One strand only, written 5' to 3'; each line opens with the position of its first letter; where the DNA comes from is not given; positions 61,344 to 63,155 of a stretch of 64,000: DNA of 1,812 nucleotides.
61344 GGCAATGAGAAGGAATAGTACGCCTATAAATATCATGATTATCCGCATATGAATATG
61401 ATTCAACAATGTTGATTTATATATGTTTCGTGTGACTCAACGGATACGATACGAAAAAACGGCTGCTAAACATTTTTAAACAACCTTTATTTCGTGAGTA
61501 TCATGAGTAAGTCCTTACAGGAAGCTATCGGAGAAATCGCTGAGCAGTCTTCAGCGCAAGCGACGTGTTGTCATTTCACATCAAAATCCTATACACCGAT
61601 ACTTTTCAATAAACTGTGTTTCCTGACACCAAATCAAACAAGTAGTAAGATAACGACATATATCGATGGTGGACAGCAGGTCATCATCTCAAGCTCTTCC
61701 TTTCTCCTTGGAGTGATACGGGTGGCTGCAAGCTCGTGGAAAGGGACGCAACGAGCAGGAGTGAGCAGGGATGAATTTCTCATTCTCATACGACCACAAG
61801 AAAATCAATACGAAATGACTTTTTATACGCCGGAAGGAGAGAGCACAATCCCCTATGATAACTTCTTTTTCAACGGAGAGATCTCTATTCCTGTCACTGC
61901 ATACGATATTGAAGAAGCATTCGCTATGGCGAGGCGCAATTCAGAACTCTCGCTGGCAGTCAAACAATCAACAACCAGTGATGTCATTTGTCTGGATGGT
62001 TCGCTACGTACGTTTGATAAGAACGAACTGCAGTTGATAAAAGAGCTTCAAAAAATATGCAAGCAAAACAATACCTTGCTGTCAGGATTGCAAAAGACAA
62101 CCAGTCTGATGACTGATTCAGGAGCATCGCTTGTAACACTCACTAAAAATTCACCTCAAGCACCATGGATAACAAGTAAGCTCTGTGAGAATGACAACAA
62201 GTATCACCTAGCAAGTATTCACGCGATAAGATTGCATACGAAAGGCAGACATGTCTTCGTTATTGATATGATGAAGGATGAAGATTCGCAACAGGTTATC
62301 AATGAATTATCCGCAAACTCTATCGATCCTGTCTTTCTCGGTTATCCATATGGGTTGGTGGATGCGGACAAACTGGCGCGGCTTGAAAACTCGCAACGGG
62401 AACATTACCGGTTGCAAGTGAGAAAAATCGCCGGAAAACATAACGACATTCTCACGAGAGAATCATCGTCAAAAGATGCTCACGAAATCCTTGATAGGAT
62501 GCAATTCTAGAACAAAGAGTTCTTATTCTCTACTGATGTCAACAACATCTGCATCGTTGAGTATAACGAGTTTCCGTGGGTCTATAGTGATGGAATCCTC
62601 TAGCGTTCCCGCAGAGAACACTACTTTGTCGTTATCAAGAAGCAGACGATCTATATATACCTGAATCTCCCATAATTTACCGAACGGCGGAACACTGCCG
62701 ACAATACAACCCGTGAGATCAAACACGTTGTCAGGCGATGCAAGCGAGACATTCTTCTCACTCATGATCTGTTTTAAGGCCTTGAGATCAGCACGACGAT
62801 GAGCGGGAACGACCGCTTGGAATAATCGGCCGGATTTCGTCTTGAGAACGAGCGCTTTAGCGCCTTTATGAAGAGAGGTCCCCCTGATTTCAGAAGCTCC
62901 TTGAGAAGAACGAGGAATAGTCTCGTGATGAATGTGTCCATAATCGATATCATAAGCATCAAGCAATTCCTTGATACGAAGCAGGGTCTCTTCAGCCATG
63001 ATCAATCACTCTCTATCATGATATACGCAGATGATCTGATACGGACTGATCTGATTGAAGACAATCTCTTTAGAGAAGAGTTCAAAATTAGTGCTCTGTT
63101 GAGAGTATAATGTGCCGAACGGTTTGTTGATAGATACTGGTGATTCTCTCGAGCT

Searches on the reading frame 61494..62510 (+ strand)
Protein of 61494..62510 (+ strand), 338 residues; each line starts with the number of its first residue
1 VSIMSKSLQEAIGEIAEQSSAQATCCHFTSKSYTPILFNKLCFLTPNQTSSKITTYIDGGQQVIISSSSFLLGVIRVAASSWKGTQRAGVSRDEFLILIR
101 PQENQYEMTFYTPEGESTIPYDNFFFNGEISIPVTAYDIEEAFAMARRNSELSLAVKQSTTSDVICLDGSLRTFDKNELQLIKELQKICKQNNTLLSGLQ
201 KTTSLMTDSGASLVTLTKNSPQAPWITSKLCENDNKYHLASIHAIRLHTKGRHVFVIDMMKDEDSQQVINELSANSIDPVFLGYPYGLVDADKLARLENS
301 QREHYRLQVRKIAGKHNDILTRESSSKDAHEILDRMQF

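Call 10: search_protein_families(library=pfam, proteins=[window:61494-62510:+], max_evalue=0.001)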
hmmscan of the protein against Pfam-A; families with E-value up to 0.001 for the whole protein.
window:61494-62510:+ (338 aa): 1 family
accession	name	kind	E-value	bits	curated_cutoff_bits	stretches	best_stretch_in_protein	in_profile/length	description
PF09376.16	NurA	-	2.3e-05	24.5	21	1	57-296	6-253/254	NurA domain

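Call 23: find_homologous_proteins(query=window:61494-62510:+, max_evalue=0.00001)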
Query window:61494-62510:+ (338 aa): 73 proteins with E <= 0.00001 among 2111 candidates.
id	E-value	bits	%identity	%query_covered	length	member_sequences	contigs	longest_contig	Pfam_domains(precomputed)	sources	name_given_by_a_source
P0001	8.1e-219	743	100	99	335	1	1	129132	PF09376.17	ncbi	ncbi:MAG: DNA double-strand break repair nuclease NurA [Nanobdellota archaeon]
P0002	2.0e-106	374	50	98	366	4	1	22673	-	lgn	-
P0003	1.2e-66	243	40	98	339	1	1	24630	-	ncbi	ncbi:MAG: hypothetical protein ACQESC_02405 [Nanobdellota archaeon]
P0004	2.1e-44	170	32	98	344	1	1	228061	PF09376.17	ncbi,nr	ncbi:DNA double-strand break repair nuclease NurA [Candidatus Woesearchaeota archaeon]|nr:DNA double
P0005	7.7e-44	168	31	99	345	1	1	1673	PF09376.17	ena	-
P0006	3.4e-42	163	30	99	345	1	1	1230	PF09376.17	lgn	-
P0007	1.8e-40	157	33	85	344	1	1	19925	PF09376.17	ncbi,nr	ncbi:DNA double-strand break repair nuclease NurA [Candidatus Woesearchaeota archaeon]|nr:DNA double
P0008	2.2e-39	154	31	92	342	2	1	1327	PF09376.17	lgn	-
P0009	7.0e-39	152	32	98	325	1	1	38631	PF09376.17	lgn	-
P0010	4.8e-37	146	31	86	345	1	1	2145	PF09376.17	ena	-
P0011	2.2e-36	144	31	92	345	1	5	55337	PF09376.17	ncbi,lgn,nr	ncbi:DNA double-strand break repair nuclease NurA [Candidatus Woesearchaeota archaeon]|nr:DNA double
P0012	2.5e-36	144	32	86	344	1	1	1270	PF09376.17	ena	-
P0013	2.7e-32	130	30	98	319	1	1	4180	PF09376.17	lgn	-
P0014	2.8e-32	130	30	95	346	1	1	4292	PF09376.17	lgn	-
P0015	4.8e-32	130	30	97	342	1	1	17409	PF09376.17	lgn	-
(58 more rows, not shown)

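Call 24: find_encoding_contigs(protein=P0001, flank=5000, max_places=3)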
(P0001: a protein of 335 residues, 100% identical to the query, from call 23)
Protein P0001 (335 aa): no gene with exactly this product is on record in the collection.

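Call 25: find_encoding_contigs(protein=P0002, flank=10000, max_places=4)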
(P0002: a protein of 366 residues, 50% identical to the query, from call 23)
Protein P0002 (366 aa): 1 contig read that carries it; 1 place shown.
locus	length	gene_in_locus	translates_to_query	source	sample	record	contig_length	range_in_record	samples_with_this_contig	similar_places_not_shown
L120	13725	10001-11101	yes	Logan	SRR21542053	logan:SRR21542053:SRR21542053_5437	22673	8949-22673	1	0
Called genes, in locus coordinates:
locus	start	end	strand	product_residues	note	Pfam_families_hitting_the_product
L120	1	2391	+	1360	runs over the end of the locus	PF00877:NLPC_P60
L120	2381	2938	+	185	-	-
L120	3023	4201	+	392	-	PF01336:tRNA_anti-codon (weak), PF08646:Rep_fac-A_C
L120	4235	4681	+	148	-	PF04307:YdjM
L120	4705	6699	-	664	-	PF12698:ABC2_membrane_3, PF01061:ABC2_membrane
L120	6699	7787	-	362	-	PF00005:ABC_tran, PF13304:AAA_21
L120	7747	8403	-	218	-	PF01022:HTH_5, PF12840:HTH_20, PF13412:HTH_24, PF09339:HTH_IclR (weak)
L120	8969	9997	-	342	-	-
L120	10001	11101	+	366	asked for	-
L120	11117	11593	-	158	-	PF04073:tRNA_edit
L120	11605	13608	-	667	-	PF00128:Alpha-amylase (weak)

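Call 26: find_encoding_contigs(protein=P0003, flank=10000, max_places=4)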
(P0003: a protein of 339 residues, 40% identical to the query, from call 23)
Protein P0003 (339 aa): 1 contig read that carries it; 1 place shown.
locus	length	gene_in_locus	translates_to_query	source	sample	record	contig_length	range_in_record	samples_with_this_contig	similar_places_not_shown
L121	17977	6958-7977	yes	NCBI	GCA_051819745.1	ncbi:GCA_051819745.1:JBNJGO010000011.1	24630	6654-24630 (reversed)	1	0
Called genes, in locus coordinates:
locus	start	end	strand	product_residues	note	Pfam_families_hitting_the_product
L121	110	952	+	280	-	PF13495:Phage_int_SAM_4 (weak), PF00589:Phage_integrase, PF22823:MrpR_C_cat (weak)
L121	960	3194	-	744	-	-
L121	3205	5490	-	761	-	PF00437:T2SSE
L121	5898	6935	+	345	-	-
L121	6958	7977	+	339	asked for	-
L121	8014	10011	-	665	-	PF00128:Alpha-amylase (faint), PF02806:Alpha-amylase_C (faint)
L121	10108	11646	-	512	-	PF01580:FtsK_SpoIIIE (weak), PF01935:DUF87, PF10412:TrwB_AAD_bind (weak), PF12846:AAA_10 (faint)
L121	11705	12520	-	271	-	PF03796:DnaB_C (faint), PF06745:ATPase, PF23442:DUF7125 (weak)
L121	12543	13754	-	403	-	PF14783:BBS2_Mid (faint), PF07774:EMC1_C (faint), PF13570:Beta-prop_ACSF4, PF23381:Beta-prop_IFT122_1st (faint), PF13360:PQQ_2, PF13570:Beta-prop_ACSF4, PF25292:Beta-prop_CGLA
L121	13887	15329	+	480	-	PF07690:MFS_1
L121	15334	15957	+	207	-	-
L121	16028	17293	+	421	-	PF00149:Metallophos, PF12850:Metallophos_2 (weak)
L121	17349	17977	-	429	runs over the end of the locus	PF01336:tRNA_anti-codon, PF00152:tRNA-synt_2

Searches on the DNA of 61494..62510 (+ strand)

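Call 27: search_rna_families(sources=[L120, L121], threshold=evalue, max_evalue=0.001, show_alignments=2)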
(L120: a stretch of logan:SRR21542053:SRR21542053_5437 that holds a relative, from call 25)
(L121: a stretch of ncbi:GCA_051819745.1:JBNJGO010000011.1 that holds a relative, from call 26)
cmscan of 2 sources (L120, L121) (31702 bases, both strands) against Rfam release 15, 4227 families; matches with E-value up to 0.001: 1.
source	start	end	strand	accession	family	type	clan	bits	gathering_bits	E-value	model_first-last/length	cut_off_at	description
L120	8472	8919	-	RF00373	RNaseP_arch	Gene; ribozyme;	CL00002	71.4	84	4.4e-18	1-288/288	no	Archaeal RNase P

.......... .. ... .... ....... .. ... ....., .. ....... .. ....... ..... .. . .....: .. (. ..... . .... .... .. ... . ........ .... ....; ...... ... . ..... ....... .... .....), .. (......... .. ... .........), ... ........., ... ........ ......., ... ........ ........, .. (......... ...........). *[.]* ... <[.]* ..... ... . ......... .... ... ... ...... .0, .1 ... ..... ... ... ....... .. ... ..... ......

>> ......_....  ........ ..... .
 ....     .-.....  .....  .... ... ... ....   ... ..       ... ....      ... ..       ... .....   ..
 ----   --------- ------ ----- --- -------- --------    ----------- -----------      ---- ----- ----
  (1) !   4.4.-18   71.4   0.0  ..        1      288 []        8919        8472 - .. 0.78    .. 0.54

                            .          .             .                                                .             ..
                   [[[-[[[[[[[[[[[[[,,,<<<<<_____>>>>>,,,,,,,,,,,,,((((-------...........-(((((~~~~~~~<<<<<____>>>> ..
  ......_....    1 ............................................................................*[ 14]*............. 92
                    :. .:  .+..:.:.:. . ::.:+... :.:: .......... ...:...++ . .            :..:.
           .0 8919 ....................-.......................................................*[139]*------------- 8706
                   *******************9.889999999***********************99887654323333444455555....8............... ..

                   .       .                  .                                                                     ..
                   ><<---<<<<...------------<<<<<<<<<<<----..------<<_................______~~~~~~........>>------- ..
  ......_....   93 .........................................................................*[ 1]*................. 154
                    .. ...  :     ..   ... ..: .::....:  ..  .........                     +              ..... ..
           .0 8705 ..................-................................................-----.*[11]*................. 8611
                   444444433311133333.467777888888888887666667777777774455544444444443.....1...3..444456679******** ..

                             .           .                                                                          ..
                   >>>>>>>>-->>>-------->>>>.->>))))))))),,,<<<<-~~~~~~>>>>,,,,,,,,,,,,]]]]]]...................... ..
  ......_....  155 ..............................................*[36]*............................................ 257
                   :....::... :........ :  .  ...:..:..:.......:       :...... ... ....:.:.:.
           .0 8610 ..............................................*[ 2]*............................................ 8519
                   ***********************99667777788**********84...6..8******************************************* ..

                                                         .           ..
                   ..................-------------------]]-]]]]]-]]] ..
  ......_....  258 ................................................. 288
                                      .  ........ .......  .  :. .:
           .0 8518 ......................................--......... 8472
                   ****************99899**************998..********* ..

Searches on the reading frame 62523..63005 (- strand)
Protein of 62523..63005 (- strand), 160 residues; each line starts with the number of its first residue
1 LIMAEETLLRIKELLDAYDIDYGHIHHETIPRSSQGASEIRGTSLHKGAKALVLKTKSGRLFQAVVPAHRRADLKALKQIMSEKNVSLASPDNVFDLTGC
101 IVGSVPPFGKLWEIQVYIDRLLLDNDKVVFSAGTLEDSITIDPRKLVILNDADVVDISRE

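Call 10: search_protein_families(library=pfam, proteins=[window:62523-63005:-], max_evalue=0.001)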
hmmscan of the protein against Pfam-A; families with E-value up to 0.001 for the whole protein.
window:62523-63005:- (160 aa): 1 family
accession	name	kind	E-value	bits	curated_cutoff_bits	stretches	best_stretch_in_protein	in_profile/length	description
PF04073.20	tRNA_edit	-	9.5e-27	94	25.5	1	34-146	7-120/123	Aminoacyl-tRNA editing domain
